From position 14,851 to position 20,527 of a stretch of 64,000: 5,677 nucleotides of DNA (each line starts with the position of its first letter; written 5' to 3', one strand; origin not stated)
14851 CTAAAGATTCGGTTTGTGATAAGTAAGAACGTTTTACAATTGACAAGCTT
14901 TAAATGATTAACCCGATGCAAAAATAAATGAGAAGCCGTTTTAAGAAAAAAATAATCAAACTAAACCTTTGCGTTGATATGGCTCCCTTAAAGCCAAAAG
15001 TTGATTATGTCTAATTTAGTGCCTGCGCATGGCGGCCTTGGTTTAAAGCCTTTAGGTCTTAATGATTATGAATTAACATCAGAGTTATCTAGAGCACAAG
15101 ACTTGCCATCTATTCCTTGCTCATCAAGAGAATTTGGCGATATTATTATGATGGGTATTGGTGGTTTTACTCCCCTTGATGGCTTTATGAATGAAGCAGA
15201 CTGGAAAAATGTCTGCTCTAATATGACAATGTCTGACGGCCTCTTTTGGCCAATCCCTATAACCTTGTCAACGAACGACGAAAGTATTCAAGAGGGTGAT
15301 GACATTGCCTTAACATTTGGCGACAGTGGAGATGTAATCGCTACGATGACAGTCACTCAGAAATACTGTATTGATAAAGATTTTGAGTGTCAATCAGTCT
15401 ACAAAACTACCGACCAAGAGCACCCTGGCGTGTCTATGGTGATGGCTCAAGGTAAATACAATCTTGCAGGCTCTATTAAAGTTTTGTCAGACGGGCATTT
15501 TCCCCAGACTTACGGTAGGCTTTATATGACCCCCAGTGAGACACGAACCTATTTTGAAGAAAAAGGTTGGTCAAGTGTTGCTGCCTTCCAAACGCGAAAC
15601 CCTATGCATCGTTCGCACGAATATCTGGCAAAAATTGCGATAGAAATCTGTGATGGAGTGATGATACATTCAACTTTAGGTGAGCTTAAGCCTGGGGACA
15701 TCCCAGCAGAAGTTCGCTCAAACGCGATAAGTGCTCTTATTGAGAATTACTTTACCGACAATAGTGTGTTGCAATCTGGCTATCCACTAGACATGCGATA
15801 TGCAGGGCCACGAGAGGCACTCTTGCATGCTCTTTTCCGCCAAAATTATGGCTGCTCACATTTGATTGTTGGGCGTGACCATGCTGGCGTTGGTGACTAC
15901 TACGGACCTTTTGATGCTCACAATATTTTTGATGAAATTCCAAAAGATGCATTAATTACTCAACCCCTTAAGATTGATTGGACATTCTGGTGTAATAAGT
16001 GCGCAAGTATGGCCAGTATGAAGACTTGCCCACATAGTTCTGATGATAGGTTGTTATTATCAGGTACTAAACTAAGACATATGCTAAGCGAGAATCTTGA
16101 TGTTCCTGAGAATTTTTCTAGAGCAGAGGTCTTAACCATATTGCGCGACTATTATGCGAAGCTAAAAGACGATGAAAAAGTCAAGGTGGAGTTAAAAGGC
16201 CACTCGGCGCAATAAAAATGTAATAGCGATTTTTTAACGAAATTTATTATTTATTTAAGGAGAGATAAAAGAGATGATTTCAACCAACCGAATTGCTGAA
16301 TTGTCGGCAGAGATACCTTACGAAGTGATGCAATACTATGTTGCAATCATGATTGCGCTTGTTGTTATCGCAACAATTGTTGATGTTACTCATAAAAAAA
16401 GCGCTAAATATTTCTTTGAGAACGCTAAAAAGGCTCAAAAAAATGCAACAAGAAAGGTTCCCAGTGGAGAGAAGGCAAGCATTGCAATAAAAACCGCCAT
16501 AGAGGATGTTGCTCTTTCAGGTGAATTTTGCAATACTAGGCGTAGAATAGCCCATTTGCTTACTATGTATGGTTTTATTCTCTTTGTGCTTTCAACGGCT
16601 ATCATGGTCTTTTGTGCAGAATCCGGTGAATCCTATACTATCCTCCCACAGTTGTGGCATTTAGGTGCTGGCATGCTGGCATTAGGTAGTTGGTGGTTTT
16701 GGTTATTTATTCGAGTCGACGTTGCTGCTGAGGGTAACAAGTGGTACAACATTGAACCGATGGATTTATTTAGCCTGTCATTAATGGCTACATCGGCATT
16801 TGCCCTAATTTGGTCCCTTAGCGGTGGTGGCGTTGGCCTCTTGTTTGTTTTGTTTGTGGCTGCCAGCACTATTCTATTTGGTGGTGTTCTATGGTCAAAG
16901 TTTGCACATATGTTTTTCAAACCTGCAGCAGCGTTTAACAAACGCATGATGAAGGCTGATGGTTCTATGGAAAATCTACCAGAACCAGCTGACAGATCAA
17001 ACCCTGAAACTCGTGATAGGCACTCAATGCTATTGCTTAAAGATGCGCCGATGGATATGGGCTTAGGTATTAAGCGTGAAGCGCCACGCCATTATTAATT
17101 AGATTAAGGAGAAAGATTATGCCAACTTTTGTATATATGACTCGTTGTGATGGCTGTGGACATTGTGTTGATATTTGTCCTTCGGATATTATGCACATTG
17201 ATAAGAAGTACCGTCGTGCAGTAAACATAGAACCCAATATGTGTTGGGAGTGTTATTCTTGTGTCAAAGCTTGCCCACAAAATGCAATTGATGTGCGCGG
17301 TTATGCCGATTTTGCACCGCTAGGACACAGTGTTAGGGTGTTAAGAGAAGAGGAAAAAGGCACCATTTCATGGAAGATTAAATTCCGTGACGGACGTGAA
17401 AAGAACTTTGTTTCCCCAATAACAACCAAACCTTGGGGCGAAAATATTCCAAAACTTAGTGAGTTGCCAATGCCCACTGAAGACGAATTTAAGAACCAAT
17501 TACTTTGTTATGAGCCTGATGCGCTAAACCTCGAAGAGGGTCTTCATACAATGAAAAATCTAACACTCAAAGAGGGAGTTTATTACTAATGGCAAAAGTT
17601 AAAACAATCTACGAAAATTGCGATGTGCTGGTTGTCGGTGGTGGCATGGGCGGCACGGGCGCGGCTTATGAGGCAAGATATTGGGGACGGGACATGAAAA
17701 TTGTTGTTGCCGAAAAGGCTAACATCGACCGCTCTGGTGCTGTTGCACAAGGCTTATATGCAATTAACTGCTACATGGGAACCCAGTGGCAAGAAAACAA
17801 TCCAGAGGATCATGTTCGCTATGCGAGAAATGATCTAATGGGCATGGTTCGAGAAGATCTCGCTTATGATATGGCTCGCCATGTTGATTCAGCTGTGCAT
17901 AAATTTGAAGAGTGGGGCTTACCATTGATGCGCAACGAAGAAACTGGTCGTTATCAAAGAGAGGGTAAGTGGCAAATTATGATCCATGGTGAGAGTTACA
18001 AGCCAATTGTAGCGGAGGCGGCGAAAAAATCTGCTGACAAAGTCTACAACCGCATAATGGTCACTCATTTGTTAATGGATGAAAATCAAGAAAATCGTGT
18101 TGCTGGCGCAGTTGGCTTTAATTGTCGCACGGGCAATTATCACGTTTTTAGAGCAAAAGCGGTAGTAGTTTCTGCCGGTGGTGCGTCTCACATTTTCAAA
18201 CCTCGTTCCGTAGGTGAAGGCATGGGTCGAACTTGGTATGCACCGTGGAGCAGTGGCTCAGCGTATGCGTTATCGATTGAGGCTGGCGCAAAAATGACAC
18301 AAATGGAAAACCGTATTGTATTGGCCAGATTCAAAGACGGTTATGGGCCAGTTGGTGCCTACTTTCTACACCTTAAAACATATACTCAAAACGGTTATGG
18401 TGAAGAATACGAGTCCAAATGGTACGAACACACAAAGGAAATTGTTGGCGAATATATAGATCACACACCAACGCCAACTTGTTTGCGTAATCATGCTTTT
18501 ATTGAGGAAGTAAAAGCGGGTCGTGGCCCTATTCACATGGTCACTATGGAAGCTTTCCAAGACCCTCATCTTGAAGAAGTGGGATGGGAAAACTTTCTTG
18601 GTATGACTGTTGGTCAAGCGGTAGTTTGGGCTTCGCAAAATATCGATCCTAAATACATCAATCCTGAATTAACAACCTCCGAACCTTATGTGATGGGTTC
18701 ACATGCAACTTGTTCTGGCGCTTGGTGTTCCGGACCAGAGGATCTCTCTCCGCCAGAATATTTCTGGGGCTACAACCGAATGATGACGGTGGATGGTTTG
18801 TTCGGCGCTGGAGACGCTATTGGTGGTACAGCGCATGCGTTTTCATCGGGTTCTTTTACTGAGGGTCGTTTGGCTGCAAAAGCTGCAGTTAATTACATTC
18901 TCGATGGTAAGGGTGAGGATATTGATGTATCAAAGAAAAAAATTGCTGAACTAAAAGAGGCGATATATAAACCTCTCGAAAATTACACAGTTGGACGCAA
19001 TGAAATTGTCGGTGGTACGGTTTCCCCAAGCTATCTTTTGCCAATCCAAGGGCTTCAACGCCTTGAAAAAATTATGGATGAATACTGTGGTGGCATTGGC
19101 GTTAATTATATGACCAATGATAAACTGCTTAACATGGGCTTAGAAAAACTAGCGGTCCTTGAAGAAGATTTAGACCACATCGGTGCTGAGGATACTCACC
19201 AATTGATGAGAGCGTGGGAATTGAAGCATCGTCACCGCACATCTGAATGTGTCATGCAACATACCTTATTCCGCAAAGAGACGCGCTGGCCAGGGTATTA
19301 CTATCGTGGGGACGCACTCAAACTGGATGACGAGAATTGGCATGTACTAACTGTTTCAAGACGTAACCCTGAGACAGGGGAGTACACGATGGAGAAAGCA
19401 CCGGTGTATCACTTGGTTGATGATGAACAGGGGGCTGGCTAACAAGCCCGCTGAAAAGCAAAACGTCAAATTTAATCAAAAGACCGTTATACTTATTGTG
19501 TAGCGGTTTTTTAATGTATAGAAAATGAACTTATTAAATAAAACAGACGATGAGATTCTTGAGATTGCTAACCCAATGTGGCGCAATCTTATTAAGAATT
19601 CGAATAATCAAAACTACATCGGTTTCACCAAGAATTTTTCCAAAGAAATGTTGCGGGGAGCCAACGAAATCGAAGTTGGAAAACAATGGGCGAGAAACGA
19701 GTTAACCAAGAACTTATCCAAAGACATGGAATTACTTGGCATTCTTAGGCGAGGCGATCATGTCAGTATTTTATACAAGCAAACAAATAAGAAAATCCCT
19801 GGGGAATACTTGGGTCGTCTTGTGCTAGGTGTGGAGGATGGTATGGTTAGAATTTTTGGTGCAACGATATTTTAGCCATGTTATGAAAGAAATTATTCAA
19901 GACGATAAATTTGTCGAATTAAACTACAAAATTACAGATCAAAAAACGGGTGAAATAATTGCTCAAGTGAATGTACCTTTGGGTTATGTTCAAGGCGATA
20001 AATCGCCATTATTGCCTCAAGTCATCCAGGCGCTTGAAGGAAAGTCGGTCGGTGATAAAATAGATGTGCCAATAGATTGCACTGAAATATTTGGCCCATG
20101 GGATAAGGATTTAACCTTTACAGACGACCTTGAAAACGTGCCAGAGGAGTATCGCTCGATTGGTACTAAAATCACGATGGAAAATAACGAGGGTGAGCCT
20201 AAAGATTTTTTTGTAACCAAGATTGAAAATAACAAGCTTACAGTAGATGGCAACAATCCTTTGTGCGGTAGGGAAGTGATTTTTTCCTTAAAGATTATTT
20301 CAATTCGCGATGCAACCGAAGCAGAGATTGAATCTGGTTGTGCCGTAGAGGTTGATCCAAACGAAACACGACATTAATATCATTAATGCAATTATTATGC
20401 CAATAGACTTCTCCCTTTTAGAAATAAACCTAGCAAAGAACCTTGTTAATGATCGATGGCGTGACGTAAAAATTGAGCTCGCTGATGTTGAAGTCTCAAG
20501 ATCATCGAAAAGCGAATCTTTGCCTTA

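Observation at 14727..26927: A 16-bp perfect palindrome just after the -10 of three look-alike promoters defines a candidate GntR/HutC regulon joining sulfonate uptake and desulfonation to two sulfite-oxidising systems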

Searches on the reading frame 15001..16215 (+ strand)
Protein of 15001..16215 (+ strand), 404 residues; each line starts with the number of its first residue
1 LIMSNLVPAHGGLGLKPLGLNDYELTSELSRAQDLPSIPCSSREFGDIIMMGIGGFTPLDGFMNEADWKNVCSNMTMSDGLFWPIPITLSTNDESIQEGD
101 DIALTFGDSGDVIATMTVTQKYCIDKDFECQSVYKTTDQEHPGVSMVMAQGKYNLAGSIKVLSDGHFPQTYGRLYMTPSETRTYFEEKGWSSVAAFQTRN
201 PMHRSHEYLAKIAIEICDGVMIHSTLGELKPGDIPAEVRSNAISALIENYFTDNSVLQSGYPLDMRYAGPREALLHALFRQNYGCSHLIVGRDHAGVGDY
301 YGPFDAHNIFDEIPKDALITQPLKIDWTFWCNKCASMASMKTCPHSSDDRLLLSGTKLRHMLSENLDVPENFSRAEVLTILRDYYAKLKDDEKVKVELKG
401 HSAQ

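Call 6: search_protein_families(library=ncbifam, proteins=[window:15001-16215:+])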
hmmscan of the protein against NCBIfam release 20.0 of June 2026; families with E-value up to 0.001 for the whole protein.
window:15001-16215:+ (404 aa): 3 families
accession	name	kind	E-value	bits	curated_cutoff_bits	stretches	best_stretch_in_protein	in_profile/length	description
NF003166.0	PRK04149.1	subfamily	2.5e-155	516.7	387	1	6-393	4-390/393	sulfate adenylyltransferase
TIGR00339.1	sopT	equivalog_domain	7.3e-115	383.8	322.95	1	15-383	6-383/383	sulfate adenylyltransferase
NF004040.0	PRK05537.1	equivalog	1.3e-80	271.5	669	1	29-386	27-390/572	bifunctional sulfate adenylyltransferase/adenylylsulfate kinase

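Call 72: find_homologous_proteins(query=window:15007-16215:+, max_evalue=1e-150)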
Query window:15007-16215:+ (402 aa): 7806 proteins with E <= 1e-150 among 8000 candidates; the best 120 are listed.
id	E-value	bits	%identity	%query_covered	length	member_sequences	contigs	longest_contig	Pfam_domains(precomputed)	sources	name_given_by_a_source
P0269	3.1e-275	930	99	100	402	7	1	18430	PF14306.13,PF01747.24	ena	-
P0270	5.7e-237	804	85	100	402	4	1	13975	PF14306.13,PF01747.24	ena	-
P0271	2.1e-236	803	85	100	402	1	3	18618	PF14306.13,PF01747.24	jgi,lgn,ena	jgi:sulfate adenylyltransferase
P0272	7.6e-236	801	85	100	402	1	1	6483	PF14306.13,PF01747.24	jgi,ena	-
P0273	2.5e-232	789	83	100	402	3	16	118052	PF14306.13,PF01747.24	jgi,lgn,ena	jgi:sulfate adenylyltransferase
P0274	2.0e-231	786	83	100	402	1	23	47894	PF14306.13,PF01747.24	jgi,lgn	jgi:sulfate adenylyltransferase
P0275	2.0e-223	760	80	100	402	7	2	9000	PF14306.13,PF01747.24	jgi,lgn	jgi:sulfate adenylyltransferase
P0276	6.6e-221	752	79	100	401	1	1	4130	PF14306.13,PF01747.24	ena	-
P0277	3.4e-220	749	78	100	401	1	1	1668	PF14306.13,PF01747.24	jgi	-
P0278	4.6e-220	749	78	100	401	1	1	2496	PF14306.13,PF01747.24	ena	-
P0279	4.7e-220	749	78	100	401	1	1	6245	PF14306.13,PF01747.24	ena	-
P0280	6.5e-220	748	78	100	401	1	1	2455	PF14306.13,PF01747.24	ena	-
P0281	8.7e-220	748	78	100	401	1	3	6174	PF14306.13,PF01747.24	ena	-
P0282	8.7e-220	748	78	100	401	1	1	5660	PF14306.13,PF01747.24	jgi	-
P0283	8.9e-220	748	78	100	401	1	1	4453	PF14306.13,PF01747.24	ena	-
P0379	1.6e-218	744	78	100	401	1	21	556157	PF14306.13,PF01747.24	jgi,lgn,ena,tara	jgi:sulfate adenylyltransferase|tara:strand:- start:270 stop:1475 length:1206 start_codon:yes stop_c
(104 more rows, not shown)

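Call 73: find_encoding_contigs(protein=P0273, flank=10000, max_places=2)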
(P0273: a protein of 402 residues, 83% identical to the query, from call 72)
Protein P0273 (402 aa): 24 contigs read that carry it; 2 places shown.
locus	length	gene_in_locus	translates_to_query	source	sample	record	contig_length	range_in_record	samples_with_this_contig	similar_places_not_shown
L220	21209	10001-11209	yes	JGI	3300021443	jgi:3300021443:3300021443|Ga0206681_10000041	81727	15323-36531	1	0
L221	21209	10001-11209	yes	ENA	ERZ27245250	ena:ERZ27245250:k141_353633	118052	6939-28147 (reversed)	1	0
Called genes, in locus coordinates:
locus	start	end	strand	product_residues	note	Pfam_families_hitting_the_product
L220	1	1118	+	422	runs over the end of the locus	PF00528:BPD_transp_1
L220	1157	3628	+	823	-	PF00070:Pyr_redox (faint), PF00890:FAD_binding_2 (weak), PF01266:DAO, PF07992:Pyr_redox_2 (faint), PF13738:Pyr_redox_3 (faint), PF16350:FAO_M, PF01571:GCV_T, PF08669:GCV_T_C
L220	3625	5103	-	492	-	PF00392:GntR, PF00155:Aminotran_1_2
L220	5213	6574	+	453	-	PF00202:Aminotran_3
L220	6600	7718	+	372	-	PF05222:AlaDh_PNT_N, PF03446:NAD_binding_2 (faint), PF03807:F420_oxidored (faint), PF07992:Pyr_redox_2 (weak), PF01262:AlaDh_PNT_C, PF02826:2-Hacid_dh_C (weak)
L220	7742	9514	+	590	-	PF02776:TPP_enzyme_N, PF00205:TPP_enzyme_M, PF02775:TPP_enzyme_C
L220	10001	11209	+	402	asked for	PF14306:PUA_2, PF01747:ATP-sulfurylase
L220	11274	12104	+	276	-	-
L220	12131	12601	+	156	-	PF12797:Fer4_2 (faint), PF12837:Fer4_6 (faint), PF13183:Fer4_8 (faint), PF13237:Fer4_10 (weak), PF12838:Fer4_7, PF13187:Fer4_9, PF00037:Fer4 (weak), PF12139:APS-reductase_C, +4 more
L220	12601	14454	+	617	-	PF00890:FAD_binding_2, PF02910:Succ_DH_flav_C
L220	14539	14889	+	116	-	-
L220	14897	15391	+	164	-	-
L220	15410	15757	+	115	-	-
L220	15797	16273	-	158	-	PF00149:Metallophos (faint), PF12850:Metallophos_2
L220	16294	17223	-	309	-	PF04976:DmsC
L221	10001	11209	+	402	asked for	PF14306:PUA_2, PF01747:ATP-sulfurylase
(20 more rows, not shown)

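Call 74: find_encoding_contigs(protein=P0379, flank=10000, max_places=2)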
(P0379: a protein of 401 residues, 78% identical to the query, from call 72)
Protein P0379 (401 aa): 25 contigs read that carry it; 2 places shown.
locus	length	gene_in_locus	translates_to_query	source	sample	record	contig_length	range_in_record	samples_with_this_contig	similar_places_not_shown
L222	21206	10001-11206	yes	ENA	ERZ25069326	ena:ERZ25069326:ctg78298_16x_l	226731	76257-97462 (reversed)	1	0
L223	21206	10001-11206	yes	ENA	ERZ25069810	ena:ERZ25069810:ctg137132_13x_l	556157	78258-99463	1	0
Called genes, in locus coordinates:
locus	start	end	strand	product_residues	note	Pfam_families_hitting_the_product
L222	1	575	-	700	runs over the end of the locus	PF00009:GTP_EFTU, PF22042:EF-G_D2, PF03144:GTP_EFTU_D2, PF14492:EFG_III, PF16658:RF3_C (faint), PF03764:EFG_IV, PF00679:EFG_C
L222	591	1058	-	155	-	PF00177:Ribosomal_S7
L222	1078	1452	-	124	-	PF00164:Ribosom_S12_S23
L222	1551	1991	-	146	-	PF01451:LMWPc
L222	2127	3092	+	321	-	PF01380:SIS, PF00571:CBS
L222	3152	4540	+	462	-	PF01225:Mur_ligase, PF08245:Mur_ligase_M, PF02875:Mur_ligase_C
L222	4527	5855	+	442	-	PF01225:Mur_ligase (weak), PF08245:Mur_ligase_M, PF02875:Mur_ligase_C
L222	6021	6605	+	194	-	PF01066:CDP-OH_P_transf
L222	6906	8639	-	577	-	PF00916:Sulfate_transp, PF01740:STAS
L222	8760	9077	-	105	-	PF05437:AzlD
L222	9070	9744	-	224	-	PF03591:AzlC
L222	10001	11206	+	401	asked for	PF14306:PUA_2, PF01747:ATP-sulfurylase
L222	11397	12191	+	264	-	-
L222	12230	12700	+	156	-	PF12797:Fer4_2 (faint), PF12837:Fer4_6 (faint), PF13183:Fer4_8 (faint), PF13237:Fer4_10 (weak), PF12838:Fer4_7, PF13187:Fer4_9, PF00037:Fer4 (weak), PF12139:APS-reductase_C, +4 more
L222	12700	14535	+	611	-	PF00890:FAD_binding_2, PF02910:Succ_DH_flav_C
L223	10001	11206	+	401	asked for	PF14306:PUA_2, PF01747:ATP-sulfurylase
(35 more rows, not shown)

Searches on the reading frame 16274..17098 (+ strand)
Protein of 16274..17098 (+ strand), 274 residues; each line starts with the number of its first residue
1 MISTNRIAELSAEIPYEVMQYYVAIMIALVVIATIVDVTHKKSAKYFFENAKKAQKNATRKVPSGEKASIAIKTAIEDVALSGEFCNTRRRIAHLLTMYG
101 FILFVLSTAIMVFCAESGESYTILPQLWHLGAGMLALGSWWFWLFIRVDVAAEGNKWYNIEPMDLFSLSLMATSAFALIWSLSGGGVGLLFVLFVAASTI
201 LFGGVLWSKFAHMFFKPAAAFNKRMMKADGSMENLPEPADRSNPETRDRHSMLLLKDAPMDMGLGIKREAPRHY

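Call 6: search_protein_families(library=ncbifam, proteins=[window:16274-17098:+])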
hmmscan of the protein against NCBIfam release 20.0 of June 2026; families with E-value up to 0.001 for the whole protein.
window:16274-17098:+ (274 aa): 3 families
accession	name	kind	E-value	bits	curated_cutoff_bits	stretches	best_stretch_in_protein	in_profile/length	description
TIGR02484.1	CitB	equivalog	1.9e-07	30.6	246.6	1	14-221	142-353/372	tricarballylate utilization 4Fe-4S protein TcuB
NF011607.0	PRK15033.1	subfamily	2e-07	30.3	524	1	84-227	229-378/389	tricarballylate utilization 4Fe-4S protein TcuB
NF038018.1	qmoC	equivalog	0.00031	20.3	300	0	16-219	144-357/360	quinone-interacting membrane-bound oxidoreductase complex subunit QmoC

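Call 49: search_protein_families(library=pfam, proteins=[window:16274-17098:+], max_evalue=0.001)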
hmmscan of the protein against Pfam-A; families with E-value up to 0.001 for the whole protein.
window:16274-17098:+ (274 aa): 0 families

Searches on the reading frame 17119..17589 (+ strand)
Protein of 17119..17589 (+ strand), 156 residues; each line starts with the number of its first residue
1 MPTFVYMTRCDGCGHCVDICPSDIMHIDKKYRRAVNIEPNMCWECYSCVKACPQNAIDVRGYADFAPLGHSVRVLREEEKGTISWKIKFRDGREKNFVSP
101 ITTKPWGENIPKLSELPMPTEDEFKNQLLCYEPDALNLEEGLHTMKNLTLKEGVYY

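Call 6: search_protein_families(library=ncbifam, proteins=[window:17119-17589:+])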
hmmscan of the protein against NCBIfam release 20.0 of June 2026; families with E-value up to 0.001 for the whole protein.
window:17119-17589:+ (156 aa): 50 families (the best 25 are shown)
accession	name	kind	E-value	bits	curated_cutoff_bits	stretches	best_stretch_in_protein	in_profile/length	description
TIGR02060.1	aprB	equivalog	2.1e-58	195.8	135.65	1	1-128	1-128/132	adenylyl-sulfate reductase subunit beta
NF040864.1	HgcB_ferredoxin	equivalog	4.2e-12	45.7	99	1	7-60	13-64/93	mercury methylation ferredoxin HgcB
NF043039.1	HgcAB_like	equivalog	2.1e-11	44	285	1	8-57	300-349/350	HgcAB-like fusion protein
TIGR00402.1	napF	equivalog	2.8e-11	43.6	102.2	1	5-60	32-87/149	ferredoxin-type protein NapF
NF042909.1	FMH_DH_FwdF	exception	3.5e-10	39.5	375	1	7-59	224-276/336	tungsten-dependent formylmethanofuran dehydrogenase subunit FwdF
NF005504.0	PRK07118.1-3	equivalog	1.6e-09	37.6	437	1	10-61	142-192/293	Fe-S cluster domain-containing protein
NF041891.1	hdrA_Methbact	equivalog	1.1e-08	33.8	1300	1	7-67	571-628/762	ferredoxin:CoB-CoM heterodisulfide reductase subunit HdrA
NF040770.1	hetero_SS_HdrA2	exception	1.5e-08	33.2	1100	1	4-65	573-631/777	CoB-CoM heterodisulfide reductase HdrA2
NF045874.1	Vhu_polyferre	exception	1.7e-08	33.6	600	1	8-79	196-266/381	F420-non-reducing hydrogenase associated-polyferredoxin VhuB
NF005503.0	PRK07118.1-2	equivalog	3.8e-08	32.9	252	1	9-59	139-186/292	RnfABCDGE type electron transport complex subunit B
NF038196.1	ferrodoxin_EFR1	subfamily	7.2e-08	32.8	75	1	4-59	180-231/242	EFR1 family ferrodoxin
TIGR04395.1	cutC_activ_rSAM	equivalog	1.3e-07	31.2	360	1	8-62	54-108/309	choline TMA-lyase-activating enzyme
NF043069.1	T4HPD_activ_SAM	equivalog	1.5e-07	31.1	425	1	6-61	49-101/299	trans-4-hydroxy-L-proline dehydratase activase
NF007205.0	PRK09626.1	equivalog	2e-07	31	93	1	2-65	11-79/105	2-oxoglutarate-acceptor oxidoreductase subunit OorD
TIGR01944.1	rnfB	subfamily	2.1e-07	30.7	68.7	1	4-61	109-164/190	RnfABCDGE type electron transport complex subunit B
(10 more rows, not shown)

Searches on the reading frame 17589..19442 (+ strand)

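Call 6: search_protein_families(library=ncbifam, proteins=[window:17589-19442:+])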
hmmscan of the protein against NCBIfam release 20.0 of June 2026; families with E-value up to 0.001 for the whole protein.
window:17589-19442:+ (617 aa): 30 families (the best 25 are shown)
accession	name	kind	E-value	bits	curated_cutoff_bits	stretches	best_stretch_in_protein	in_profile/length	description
TIGR02061.1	aprA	equivalog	0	1015.4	641.75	1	12-610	1-616/616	adenylyl-sulfate reductase subunit alpha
NF005331.0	PRK06854.1-2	equivalog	2.5e-123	412.5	557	1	8-599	7-547/563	adenylyl-sulfate reductase subunit alpha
NF006131.0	PRK08275.1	equivalog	8.7e-66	222.4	587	1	5-609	5-555/577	fumarate reductase/succinate dehydrogenase flavoprotein subunit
NF010374.0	PRK13800.1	equivalog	3.5e-38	131.4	1196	2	9-275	12-279/898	fumarate reductase/succinate dehydrogenase flavoprotein subunit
TIGR01812.1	sdhA_frdA_Gneg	subfamily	1.2e-23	83.5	567.3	2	12-240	1-222/568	succinate dehydrogenase or fumarate reductase, flavoprotein subunit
NF004900.0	PRK06263.1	equivalog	8.5e-22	77.4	718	2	9-240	6-229/546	fumarate reductase (CoM/CoB) subunit TfrA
NF005866.0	PRK07803.1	equivalog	1.1e-20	73.3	819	2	147-240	163-244/631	fumarate reductase/succinate dehydrogenase flavoprotein subunit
NF004724.0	PRK06069.1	subfamily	2.3e-20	72.3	826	2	10-240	5-231/577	succinate dehydrogenase/fumarate reductase flavoprotein subunit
TIGR01816.1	sdhA_forward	equivalog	1.3e-14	53.2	727.35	1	11-205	3-205/584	succinate dehydrogenase flavoprotein subunit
NF004613.0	PRK05945.1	equivalog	1.4e-13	50.3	824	1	146-240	146-228/575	succinate dehydrogenase/fumarate reductase flavoprotein subunit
NF005867.0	PRK07804.1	equivalog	3.5e-11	42.1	639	1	8-240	16-243/548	L-aspartate oxidase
NF006383.0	PRK08626.1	equivalog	1.4e-10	40.1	663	0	402-591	387-568/657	fumarate reductase flavoprotein subunit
NF006686.0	PRK09231.1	equivalog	2.4e-10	39.6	854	1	10-207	5-204/598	fumarate reductase (quinol) flavoprotein subunit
TIGR00551.1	nadB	equivalog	3e-10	39.4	452.75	1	10-240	2-220/489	L-aspartate oxidase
NF042982.1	MFR_Fp_SdhA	equivalog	4.1e-09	35.4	1100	1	9-207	46-247/612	8-methylmenaquinol:fumarate reductase flavoprotein subunit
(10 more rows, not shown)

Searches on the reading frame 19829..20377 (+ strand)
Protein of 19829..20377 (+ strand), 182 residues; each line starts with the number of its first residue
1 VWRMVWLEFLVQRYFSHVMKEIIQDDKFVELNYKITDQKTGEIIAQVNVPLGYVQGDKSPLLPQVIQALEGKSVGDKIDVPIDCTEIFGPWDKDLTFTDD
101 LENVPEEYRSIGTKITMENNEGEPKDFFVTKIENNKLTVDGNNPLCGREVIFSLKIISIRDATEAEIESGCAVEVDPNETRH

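Call 6: search_protein_families(library=ncbifam, proteins=[window:19829-20377:+])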
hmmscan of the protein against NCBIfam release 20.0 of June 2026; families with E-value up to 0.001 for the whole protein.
window:19829-20377:+ (182 aa): 2 families
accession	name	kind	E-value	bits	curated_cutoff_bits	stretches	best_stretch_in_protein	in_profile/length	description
NF008008.0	PRK10737.1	equivalog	6.4e-17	62.1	174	1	25-171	5-151/196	peptidylprolyl isomerase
NF011676.0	PRK15095.1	equivalog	2.3e-10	40.1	125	1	28-166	12-150/156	FKBP-type peptidyl-prolyl cis-trans isomerase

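Call 49: search_protein_families(library=pfam, proteins=[window:19829-20377:+], max_evalue=0.001)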
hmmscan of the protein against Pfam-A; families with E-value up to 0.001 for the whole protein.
window:19829-20377:+ (182 aa): 0 families
